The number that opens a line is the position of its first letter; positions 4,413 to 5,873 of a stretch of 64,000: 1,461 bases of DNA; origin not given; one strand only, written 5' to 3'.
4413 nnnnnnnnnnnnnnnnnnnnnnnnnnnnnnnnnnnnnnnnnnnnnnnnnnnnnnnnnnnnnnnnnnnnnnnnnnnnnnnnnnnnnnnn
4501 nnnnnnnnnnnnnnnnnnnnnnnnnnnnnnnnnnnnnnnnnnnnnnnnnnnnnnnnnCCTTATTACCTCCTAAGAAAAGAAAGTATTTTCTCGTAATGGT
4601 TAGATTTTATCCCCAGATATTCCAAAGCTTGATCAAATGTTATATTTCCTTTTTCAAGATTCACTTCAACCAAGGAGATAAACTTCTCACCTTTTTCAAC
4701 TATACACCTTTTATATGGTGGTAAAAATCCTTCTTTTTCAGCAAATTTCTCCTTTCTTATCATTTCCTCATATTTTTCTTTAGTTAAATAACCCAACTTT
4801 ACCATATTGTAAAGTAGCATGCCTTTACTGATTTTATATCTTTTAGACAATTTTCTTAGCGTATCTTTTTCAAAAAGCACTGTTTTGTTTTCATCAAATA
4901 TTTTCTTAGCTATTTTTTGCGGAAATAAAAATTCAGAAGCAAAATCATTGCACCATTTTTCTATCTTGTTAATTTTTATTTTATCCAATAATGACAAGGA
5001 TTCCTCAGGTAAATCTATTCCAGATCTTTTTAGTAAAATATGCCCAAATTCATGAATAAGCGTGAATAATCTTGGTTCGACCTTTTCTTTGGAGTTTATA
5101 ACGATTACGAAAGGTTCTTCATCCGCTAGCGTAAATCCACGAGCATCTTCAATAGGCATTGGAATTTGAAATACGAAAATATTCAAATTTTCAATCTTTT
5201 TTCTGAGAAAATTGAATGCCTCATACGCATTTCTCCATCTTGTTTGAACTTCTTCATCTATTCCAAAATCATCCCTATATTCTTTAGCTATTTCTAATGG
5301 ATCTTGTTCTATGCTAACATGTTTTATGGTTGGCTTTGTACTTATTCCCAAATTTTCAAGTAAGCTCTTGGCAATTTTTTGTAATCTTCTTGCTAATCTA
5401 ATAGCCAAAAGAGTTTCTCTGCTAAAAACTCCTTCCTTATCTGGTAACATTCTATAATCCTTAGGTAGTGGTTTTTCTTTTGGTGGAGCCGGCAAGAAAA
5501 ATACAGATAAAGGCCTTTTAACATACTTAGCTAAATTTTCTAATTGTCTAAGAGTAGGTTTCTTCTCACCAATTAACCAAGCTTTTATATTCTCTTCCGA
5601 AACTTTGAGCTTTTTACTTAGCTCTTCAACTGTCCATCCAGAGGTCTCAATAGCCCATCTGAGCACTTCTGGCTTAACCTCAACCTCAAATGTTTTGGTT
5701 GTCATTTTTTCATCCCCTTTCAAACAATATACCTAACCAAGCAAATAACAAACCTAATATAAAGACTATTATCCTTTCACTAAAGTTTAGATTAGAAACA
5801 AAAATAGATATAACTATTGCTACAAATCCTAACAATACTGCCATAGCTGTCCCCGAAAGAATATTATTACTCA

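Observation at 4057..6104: Overlapping four-gene operon: 59-aa ORF, small membrane protein, HTH-ImmA/IrrE metallopeptidase, DUF4411 PIN-like protein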

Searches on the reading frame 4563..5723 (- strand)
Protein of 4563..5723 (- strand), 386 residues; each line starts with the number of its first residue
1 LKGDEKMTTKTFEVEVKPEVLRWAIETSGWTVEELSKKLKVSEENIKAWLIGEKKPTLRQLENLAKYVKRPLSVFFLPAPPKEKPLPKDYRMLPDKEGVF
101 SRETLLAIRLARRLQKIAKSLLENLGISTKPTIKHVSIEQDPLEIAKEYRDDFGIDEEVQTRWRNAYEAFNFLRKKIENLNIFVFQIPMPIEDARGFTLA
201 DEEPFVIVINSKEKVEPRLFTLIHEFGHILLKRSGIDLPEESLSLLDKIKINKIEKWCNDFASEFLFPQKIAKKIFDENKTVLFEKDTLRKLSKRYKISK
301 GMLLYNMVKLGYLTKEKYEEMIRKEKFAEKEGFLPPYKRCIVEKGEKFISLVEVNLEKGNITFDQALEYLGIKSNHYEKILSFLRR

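Call 3: search_protein_families(library=pfam, proteins=[window:4563-5723:-], max_evalue=1)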
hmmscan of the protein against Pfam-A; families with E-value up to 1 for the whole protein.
window:4563-5723:- (386 aa): 11 families
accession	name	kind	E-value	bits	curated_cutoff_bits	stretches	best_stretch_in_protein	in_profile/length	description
PF06114.19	Peptidase_M78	-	9.5e-16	58.2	22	1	178-306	2-121/123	IrrE N-terminal-like domain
PF01381.28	HTH_3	-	2.6e-06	27.8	23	1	21-73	1-53/55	Helix-turn-helix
PF12844.13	HTH_19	-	3.9e-05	23.9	30.2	1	21-69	4-52/64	Helix-turn-helix domain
PF13560.12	HTH_31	-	0.00053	20.7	27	1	21-68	6-54/64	Helix-turn-helix domain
PF13443.12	HTH_26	-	0.019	15.6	22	1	26-67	7-49/63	Cro/C1-type HTH DNA-binding domain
PF04545.22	Sigma70_r4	-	0.031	14.2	24.1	1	21-47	15-38/50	Sigma-70, region 4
PF21699.3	TM1266-like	-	0.033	14.6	27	1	207-245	7-45/74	Iron-only hydrogenase system regulator, putative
PF08004.16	DUF1699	-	0.06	13.5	33.4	0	257-305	79-127/130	Protein of unknown function (DUF1699)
PF13518.12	HTH_28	-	0.075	13.6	25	0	19-50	4-33/52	Helix-turn-helix domain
PF10415.14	FumaraseC_C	-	0.45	11.4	32.5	0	308-326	33-51/54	Fumarase C C-terminus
PF02002.24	TFIIE_alpha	-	0.48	10.8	22.9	0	344-385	11-52/105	TFIIE alpha subunit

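Call 4: search_protein_families(library=ncbifam, proteins=[window:4563-5723:-], max_evalue=1)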
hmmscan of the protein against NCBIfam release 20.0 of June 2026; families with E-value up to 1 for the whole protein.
window:4563-5723:- (386 aa): 6 families
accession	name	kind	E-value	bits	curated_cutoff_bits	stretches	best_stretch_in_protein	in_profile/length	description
NF052239.1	antitox_spr1629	equivalog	2e-20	73.2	335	1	28-383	14-366/377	spr1629 family repressor/antitoxin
TIGR03959.1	hyd_TM1266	equivalog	0.038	13.8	60.8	1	207-245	7-44/76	TM1266 family iron-only hydrogenase system putative regulator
TIGR00270.2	TIGR00270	equivalog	0.042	13.6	110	1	18-68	77-127/159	multiprotein bridging factor aMBF1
NF041951.1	phage_RstR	subfamily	0.055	13.7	80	1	27-67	13-53/108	RstR family transcriptional repressor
NF010465.0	PRK13890.1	equivalog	0.11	12.5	96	1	20-75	10-64/121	conjugal transfer protein TrbA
NF053660.1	ORF80_fam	equivalog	0.11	12.4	95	0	357-384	13-40/70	ORF80 family leucine zipper DNA-binding protein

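Call 5: search_protein_families(library=padloc, proteins=[window:4563-5723:-], max_evalue=1)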
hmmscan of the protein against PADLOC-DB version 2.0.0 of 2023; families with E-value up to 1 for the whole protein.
window:4563-5723:- (386 aa): 21 families
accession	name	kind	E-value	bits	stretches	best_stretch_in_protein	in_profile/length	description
PDLC03948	RmrA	-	2.2e-21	74.2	1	16-321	8-300/397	-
PDLC03945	RmrA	-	3.1e-21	74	1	28-382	14-365/394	-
PDLC03954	RmrA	-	3.4e-21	73.6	1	15-382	9-362/380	-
PDLC03949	RmrA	-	4.7e-21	73.1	1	16-324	2-279/363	-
PDLC03952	RmrA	-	3.2e-20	70.3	1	15-378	21-372/395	-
PDLC03944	RmrA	-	1.1e-18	65.5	1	17-324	7-297/384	-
PDLC04141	capP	-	1.9e-18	64.9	1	188-310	37-153/242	capP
PDLC03947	RmrA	-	1e-15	55.5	1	13-321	8-301/383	-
PDLC03951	RmrA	-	1.5e-15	55.1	1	17-382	9-357/400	-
PDLC03943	RmrA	-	1.2e-13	48.9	1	26-323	12-285/370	-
PDLC03946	RmrA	-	5.8e-12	43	1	26-322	12-279/357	-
PDLC03953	RmrA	-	1e-10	39.4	2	219-319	209-292/373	-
PDLC04776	PDC-M69B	-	1.9e-10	38.9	1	181-326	44-190/272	-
PDLC03950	RmrA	-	2.2e-10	38.1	1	26-380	12-346/369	-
PDLC03955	RmrA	-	6.7e-10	36.7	1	8-322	12-302/371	-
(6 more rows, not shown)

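Call 6: find_encoding_contigs(protein=window:4563-5723:-, flank=6000, max_places=10)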
Protein window:4563-5723:- (386 aa): no gene with exactly this product is on record in the collection.

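Call 16: find_homologous_proteins(query=window:4563-5705:-, max_evalue=1e-10)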
Query window:4563-5705:- (380 aa): 784 proteins with E <= 1e-10 among 7690 candidates; the best 120 are listed.
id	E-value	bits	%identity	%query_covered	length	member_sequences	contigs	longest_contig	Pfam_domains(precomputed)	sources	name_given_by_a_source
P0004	4.7e-245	830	100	100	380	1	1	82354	PF01381.29,PF06114.20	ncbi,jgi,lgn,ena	-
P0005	1.4e-207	707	82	100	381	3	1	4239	PF01381.29,PF06114.20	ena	-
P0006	3.3e-203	693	81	100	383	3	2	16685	PF01381.29,PF06114.20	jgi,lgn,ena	-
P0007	7.1e-195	665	77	100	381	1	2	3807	PF01381.29,PF06114.20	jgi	jgi:Zn-dependent peptidase ImmA (M78 family)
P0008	1.6e-188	644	75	100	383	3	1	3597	PF12844.14,PF01381.29,PF06114.20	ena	-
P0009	3.1e-186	637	75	100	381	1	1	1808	PF01381.29,PF06114.20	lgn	-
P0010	1.6e-185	634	74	100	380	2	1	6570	PF01381.29,PF06114.20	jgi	-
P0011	6.0e-183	626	73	100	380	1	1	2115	PF01381.29,PF06114.20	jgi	-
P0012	6.8e-176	603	71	100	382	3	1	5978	PF06114.20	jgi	-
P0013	2.5e-175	601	70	99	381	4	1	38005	PF06114.20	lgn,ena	-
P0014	2.8e-175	601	71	99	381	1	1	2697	PF01381.29,PF06114.20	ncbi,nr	ncbi:MAG: ImmA/IrrE family metallo-endopeptidase [Candidatus Odinarchaeota archaeon]|nr:ImmA/IrrE fa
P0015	9.3e-174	596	70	99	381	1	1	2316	PF06114.20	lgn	-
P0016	1.2e-170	585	69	99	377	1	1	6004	PF06114.20,PF10463.16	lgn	-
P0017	6.4e-168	577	71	100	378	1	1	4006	PF06114.20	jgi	jgi:Zn-dependent peptidase ImmA (M78 family)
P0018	6.1e-167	573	68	99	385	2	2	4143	PF01381.29,PF06114.20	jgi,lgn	jgi:Zn-dependent peptidase ImmA (M78 family)/DNA-binding transcriptional regulator YiaG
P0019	2.6e-157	542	64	99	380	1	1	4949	PF01381.29,PF06114.20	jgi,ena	-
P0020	4.1e-157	541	63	100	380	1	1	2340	PF01381.29,PF06114.20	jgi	-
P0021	1.2e-137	477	86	66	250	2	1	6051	PF01381.29,PF06114.20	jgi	-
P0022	9.9e-135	467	56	100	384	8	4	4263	PF01381.29,PF06114.20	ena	-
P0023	1.3e-134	467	56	100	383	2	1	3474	PF01381.29,PF06114.20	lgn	-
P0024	4.4e-132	459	57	98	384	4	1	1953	PF01381.29,PF06114.20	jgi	-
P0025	2.1e-131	456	57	100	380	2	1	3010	PF01381.29,PF06114.20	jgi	-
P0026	3.3e-131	456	56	99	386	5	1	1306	PF01381.29,PF06114.20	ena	-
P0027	5.0e-127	442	52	99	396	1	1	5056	PF01381.29,PF06114.20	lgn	-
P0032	3.6e-125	436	54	99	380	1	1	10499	PF01381.29,PF06114.20,PF10463.16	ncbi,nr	ncbi:MAG: transcription factor [Candidatus Methanolliviera sp. GoM_oil]|nr:MAG: transcription factor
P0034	2.7e-122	426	52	99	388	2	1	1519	PF01381.29,PF06114.20,PF10463.16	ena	-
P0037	4.6e-122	426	55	86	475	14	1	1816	PF01381.29,PF06114.20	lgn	-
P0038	4.7e-122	426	56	99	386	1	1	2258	PF01381.29,PF06114.20,PF10463.16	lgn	-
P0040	1.9e-121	424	52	97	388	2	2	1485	PF01381.29,PF06114.20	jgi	-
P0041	2.1e-121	423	54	97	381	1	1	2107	PF01381.29,PF06114.20,PF10463.16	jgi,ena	-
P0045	8.6e-121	421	52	99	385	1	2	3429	PF01381.29,PF06114.20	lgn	-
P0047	1.5e-120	421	51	98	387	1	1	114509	PF01381.29,PF06114.20,PF10463.16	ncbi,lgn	-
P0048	3.2e-120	420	52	99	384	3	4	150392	PF01381.29,PF06114.20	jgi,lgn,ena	jgi:Zn-dependent peptidase ImmA (M78 family)/DNA-binding XRE family transcriptional regulator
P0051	2.2e-119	417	52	100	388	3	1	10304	PF01381.29,PF06114.20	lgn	-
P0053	4.9e-119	416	52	98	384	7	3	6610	PF01381.29,PF06114.20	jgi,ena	-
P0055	7.2e-119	415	51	98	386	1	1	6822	PF01381.29,PF06114.20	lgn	-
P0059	9.7e-119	415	54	86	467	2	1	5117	PF01381.29,PF06114.20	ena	-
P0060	1.1e-118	415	53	98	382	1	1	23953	PF01381.29,PF06114.20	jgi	-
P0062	1.4e-118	414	50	99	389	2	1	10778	PF01381.29,PF06114.20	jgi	jgi:Zn-dependent peptidase ImmA (M78 family)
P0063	1.7e-118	414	52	98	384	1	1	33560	PF01381.29,PF06114.20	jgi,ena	-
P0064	1.8e-118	414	52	98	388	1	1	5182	PF01381.29,PF06114.20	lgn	-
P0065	2.5e-118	413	53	99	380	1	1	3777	PF01381.29,PF06114.20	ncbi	-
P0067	5.4e-118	412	52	99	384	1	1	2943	PF01381.29,PF06114.20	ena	-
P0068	6.2e-118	412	48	99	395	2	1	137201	PF01381.29,PF06114.20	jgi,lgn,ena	-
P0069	6.7e-118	412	53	99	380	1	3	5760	PF01381.29,PF06114.20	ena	-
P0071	1.1e-117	411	51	99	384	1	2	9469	PF01381.29,PF06114.20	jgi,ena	-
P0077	2.8e-117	410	52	99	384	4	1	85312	PF01381.29,PF06114.20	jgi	jgi:Zn-dependent peptidase ImmA (M78 family)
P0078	4.7e-117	409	52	99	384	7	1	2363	PF01381.29,PF06114.20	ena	-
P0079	6.4e-117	409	51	98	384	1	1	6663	PF01381.29,PF06114.20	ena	-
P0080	8.4e-117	408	51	98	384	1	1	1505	PF01381.29,PF06114.20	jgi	jgi:Zn-dependent peptidase ImmA (M78 family)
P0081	9.9e-117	408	51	97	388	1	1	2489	PF01381.29,PF06114.20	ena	-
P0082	1.1e-116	408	52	98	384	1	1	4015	PF01381.29,PF06114.20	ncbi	-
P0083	1.2e-116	408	51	99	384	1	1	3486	PF13384.13,PF01381.29,PF06114.20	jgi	jgi:Zn-dependent peptidase ImmA (M78 family)/DNA-binding XRE family transcriptional regulator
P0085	1.8e-116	407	52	99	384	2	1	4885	PF01381.29,PF06114.20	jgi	jgi:Zn-dependent peptidase ImmA (M78 family)/DNA-binding CsgD family transcriptional regulator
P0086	3.0e-116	407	50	99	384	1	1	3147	PF01381.29,PF06114.20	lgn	-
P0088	3.5e-116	406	51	99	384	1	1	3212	PF01381.29,PF06114.20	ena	-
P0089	4.4e-116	406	51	99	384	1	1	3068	PF01381.29,PF06114.20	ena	-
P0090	4.9e-116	406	52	99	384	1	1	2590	PF01381.29,PF06114.20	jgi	-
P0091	6.5e-116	405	51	99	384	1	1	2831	PF01381.29,PF06114.20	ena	-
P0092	1.2e-115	405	51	99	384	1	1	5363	PF01381.29,PF06114.20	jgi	jgi:Zn-dependent peptidase ImmA (M78 family)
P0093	1.2e-115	405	51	99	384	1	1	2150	PF01381.29,PF06114.20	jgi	-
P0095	1.3e-115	404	50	99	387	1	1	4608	PF01381.29,PF06114.20,PF10463.16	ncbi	ncbi:MAG: XRE family transcriptional regulator [Candidatus Micrarchaeota archaeon]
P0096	1.6e-115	404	49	96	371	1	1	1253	PF01381.29,PF06114.20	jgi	jgi:Zn-dependent peptidase ImmA (M78 family)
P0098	1.8e-115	404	51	98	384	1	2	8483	PF01381.29,PF06114.20,PF13560.13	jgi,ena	jgi:Zn-dependent peptidase ImmA (M78 family)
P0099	1.9e-115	404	50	98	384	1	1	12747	PF01381.29,PF06114.20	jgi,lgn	jgi:Zn-dependent peptidase ImmA (M78 family)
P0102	3.9e-115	403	49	98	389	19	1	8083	PF12844.14,PF01381.29,PF06114.20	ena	-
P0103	4.7e-115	403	49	99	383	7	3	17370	PF01381.29,PF06114.20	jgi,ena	-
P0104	4.9e-115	403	51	99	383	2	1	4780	PF01381.29,PF06114.20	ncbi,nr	ncbi:MAG: XRE family transcriptional regulator [Candidatus Thermoplasmatota archaeon]|nr:XRE family 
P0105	7.0e-115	402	50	98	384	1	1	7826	PF01381.29,PF06114.20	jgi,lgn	jgi:Zn-dependent peptidase ImmA (M78 family)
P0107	8.9e-115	402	48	99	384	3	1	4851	PF01381.29,PF06114.20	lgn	-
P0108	8.9e-115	402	51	99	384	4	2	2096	PF01381.29,PF06114.20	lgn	-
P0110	9.8e-115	402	51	98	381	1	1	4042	PF01381.29,PF06114.20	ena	-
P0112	1.1e-114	401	51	99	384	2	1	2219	PF01381.29,PF06114.20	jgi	jgi:Zn-dependent peptidase ImmA (M78 family)/DNA-binding XRE family transcriptional regulator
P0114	1.2e-114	401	51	99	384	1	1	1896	PF01381.29,PF06114.20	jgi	jgi:Zn-dependent peptidase ImmA (M78 family)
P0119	2.0e-114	400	49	99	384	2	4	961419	PF01381.29,PF06114.20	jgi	jgi:Zn-dependent peptidase ImmA (M78 family)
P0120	4.3e-114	399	48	99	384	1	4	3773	PF01381.29,PF06114.20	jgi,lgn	-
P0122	1.0e-113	398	51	99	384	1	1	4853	PF01381.29,PF06114.20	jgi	-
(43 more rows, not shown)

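Call 18: find_related_loci(query=A2, collection=metagenome_contigs, flank=4000)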
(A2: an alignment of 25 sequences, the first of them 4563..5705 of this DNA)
Query A2 (380 aa) in metagenome_contigs; peptide patterns used: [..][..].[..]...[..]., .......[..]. (x = any residue, [..] = any of these).
600 stretches matched a pattern (row limit reached: there are more); 318 encode a relative of the query (tblastn E <= 1e-3); the best 80 are kept; 80 distinct loci.
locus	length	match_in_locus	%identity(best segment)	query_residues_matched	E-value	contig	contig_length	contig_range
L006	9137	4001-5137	81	1-379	0e+0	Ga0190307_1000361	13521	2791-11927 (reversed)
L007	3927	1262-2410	52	1-376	8e-130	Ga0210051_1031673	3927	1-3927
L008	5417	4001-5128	52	1-376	2e-125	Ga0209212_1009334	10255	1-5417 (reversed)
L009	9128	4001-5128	51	1-376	6e-125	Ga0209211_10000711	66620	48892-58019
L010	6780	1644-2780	51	5-380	8e-124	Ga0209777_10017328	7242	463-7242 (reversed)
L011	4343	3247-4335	53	1-356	7e-124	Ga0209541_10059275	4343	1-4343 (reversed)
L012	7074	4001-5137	52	5-380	2e-120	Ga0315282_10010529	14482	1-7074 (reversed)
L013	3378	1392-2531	50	4-375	1e-121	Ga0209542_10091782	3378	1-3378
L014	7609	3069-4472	54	1-379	3e-117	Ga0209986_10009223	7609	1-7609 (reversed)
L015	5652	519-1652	50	5-380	4e-117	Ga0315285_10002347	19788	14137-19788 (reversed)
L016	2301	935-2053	53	3-375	9e-121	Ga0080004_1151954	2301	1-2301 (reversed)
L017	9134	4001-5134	49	5-380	7e-115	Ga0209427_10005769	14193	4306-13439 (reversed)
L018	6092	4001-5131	44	2-376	2e-114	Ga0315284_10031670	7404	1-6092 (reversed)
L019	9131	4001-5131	44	2-376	2e-114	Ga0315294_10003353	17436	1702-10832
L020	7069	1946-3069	53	4-376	5e-114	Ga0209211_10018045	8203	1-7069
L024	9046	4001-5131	47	8-380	2e-112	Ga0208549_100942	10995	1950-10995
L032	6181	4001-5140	70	1-380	0e+0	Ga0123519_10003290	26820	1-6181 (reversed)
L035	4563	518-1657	44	1-375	1e-96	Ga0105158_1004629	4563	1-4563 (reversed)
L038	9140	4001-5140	41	1-374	1e-90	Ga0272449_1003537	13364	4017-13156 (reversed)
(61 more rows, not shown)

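Call 19: find_related_loci(query=A2, collection=genome_contigs, flank=4000)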
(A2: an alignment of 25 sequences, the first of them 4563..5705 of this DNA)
Query A2 (380 aa) in genome_contigs; peptide patterns used: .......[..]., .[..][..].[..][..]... (x = any residue, [..] = any of these).
600 stretches matched a pattern (row limit reached: there are more); 121 encode a relative of the query (tblastn E <= 1e-3); the best 80 are kept; 80 distinct loci.
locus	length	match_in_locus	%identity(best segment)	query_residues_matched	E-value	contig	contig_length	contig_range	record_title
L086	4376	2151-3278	53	1-376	8e-130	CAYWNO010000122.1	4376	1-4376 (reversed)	MAG TPA_asm: uncultured Methanosarcinales archaeon isolate SRP178908_co1_9 genome assembly, contig: NODE_19064_length_43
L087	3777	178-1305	53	1-376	2e-130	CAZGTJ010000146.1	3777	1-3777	MAG TPA_asm: uncultured Methanosarcinales archaeon isolate binchicken_co125_225 genome assembly, contig: NODE_48431_leng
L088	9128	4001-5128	54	1-376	1e-123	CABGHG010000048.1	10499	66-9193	MAG: Candidatus Methanolliviera sp. GoM_oil isolate gfbio:mag-sample-2:67c8463b-6cbd-4d56-a398-d795175a9500 genome assem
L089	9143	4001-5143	46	3-380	2e-107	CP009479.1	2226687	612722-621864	Uncultured archaeon clone ASS_A1, complete genome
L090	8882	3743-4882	44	4-380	2e-103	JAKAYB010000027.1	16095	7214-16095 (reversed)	MAG: Thermoplasmata archaeon isolate YS3.bin24 NODE_757_length_16095_cov_3.456601, whole genome shotgun sequence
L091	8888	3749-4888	44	4-380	1e-102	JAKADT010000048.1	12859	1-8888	MAG: Thermoplasmata archaeon isolate WH5.bin35 NODE_2901_length_12859_cov_28.749529, whole genome shotgun sequence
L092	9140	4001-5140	46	4-380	1e-109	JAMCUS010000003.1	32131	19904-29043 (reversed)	MAG: Thermoplasmatota archaeon isolate FK_Sedi_A_Bin.118 NODE_2771_length_32131_cov_6.85652, whole genome shotgun sequen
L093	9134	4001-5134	46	3-376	2e-106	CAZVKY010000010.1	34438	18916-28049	MAG TPA_asm: uncultured Thermoplasmatales archaeon isolate SRP141376_co2_74 genome assembly, contig: NODE_2760_length_34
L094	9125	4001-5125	43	4-376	2e-101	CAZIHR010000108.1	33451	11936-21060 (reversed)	MAG TPA_asm: uncultured Nitrosopumilaceae archaeon isolate SRP338948_co1_25 genome assembly, contig: k141_458096, whole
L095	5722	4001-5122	45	1-376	4e-101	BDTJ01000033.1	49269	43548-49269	Archaeon BMS3Abin17 DNA, contig: NODE_5, whole genome shotgun sequence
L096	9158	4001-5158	31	1-374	5e-54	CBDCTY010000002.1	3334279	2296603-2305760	MAG: Dehalococcoidia bacterium isolate 8d763e54-a689-437c-9121-06e6f54ce659 genome assembly, contig: contig_2, whole gen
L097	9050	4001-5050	32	10-346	3e-49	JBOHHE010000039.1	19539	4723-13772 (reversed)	MAG: Pseudonocardiaceae bacterium isolate M3-B1_metabat2.bin.28 k127_283905, whole genome shotgun sequence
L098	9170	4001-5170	30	3-374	4e-47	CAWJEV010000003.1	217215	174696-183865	MAG: uncultured Solirubrobacterales bacterium isolate MFD09222.bin.1.130 genome assembly, contig: contig_46520, whole ge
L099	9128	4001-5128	33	1-374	2e-45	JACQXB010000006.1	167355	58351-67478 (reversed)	MAG: Nitrospirae bacterium isolate NC_groundwater_1504_Pr4_B-0.1um_40_11 SR1-18-B1_scaffold_18752, whole genome shotgun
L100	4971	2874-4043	29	3-374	5e-45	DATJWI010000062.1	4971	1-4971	MAG TPA_asm: Solirubrobacteraceae bacterium isolate SMAG_U15095 k141_3821830, whole genome shotgun sequence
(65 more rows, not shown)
